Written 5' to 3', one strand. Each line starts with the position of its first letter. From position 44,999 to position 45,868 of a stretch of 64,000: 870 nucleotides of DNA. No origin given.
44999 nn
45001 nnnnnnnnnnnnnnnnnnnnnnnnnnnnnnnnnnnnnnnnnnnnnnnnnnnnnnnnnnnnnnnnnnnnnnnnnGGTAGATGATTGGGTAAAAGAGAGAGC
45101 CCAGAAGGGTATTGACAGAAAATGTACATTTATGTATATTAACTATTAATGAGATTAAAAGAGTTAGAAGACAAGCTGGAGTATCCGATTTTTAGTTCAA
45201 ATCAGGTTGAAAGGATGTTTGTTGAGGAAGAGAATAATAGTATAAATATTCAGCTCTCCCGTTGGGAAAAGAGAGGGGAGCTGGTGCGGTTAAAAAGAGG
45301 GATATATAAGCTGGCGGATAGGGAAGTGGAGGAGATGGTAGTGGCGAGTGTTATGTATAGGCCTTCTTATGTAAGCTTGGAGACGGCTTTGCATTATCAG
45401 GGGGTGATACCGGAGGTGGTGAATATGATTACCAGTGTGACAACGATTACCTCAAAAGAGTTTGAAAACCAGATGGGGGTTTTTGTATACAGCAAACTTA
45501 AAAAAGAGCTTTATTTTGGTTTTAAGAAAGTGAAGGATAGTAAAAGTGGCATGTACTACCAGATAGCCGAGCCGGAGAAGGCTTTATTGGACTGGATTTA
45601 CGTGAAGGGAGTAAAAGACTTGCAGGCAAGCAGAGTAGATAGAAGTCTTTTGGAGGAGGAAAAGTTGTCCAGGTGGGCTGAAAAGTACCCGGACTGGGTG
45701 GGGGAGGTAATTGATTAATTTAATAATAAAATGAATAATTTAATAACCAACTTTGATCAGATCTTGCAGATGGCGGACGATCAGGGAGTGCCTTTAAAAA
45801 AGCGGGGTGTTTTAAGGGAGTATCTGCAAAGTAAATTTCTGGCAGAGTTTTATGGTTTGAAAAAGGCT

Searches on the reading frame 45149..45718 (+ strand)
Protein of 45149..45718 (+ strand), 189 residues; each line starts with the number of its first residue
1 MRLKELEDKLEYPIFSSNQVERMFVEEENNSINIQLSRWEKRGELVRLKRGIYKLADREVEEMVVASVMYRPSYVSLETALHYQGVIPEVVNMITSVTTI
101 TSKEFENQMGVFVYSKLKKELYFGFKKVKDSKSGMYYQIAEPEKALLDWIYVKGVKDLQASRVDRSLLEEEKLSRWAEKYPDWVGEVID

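Call 3: search_protein_families(library=pfam, proteins=[window:45149-45718:+], max_evalue=0.01)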
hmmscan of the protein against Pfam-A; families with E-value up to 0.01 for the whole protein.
window:45149-45718:+ (189 aa): 1 family
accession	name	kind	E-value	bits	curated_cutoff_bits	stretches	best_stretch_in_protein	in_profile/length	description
PF13338.12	AbiEi_4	-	8.6e-06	26.2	25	1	13-53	12-46/49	Transcriptional regulator, AbiEi antitoxin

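Call 4: search_protein_families(library=padloc, proteins=[window:45149-45718:+], max_evalue=0.01)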
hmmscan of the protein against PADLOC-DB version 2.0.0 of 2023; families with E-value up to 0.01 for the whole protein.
window:45149-45718:+ (189 aa): 30 families (the best 25 are shown)
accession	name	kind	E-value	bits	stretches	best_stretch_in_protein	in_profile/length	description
PDLC02241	AbiEi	-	4.3e-48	161.7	1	1-180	1-182/199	AbiEi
PDLC02272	AbiEi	-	8.6e-42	141.2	1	1-171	1-169/200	AbiEi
PDLC02230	AbiEi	-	7.5e-39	131.4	1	27-170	14-154/192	AbiEi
PDLC02240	AbiEi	-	2.5e-26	90.5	1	8-174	11-184/216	AbiEi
PDLC02255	AbiEi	-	3.8e-24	83.3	1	14-154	15-149/186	AbiEi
PDLC02274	AbiEi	-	1e-19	69.1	1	13-154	16-163/217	AbiEi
PDLC02267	AbiEi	-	8.7e-18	62.7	1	9-178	15-183/252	AbiEi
PDLC02232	AbiEi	-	1.7e-17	61.9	1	2-153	9-163/177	AbiEi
PDLC02269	AbiEi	-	3.2e-12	44.3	1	6-180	4-178/251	AbiEi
PDLC02225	AbiEi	-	4.1e-11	41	1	29-150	28-145/198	AbiEi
PDLC02271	AbiEi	-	3.1e-10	37.7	1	31-151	39-167/263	AbiEi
PDLC02287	AbiEi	-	1.8e-09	35.6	1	4-179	2-177/253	AbiEi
PDLC02265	AbiEi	-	7.1e-07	27.2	1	33-86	29-85/198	AbiEi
PDLC02270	AbiEi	-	8.1e-07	26.4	1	11-148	9-158/265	AbiEi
PDLC02226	AbiEi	-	2.2e-05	22.4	1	27-55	29-57/202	AbiEi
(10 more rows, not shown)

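Call 37: search_solved_structures(query=window:45149-45715:+, max_evalue=1, show_alignments=1)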
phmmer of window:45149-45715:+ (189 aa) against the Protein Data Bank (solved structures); distinct sequences matched with E-value up to 1: 0.

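Call 51: search_protein_families(library=ncbifam, proteins=[window:45149-45718:+], max_evalue=0.01)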
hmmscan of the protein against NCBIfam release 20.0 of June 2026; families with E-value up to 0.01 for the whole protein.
window:45149-45718:+ (189 aa): 1 family
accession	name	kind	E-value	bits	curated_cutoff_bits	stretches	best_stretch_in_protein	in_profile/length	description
NF047376.1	TAA_AbiEi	equivalog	1e-14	54.6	150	1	3-148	10-160/172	type IV toxin-antitoxin system AbiEi family antitoxin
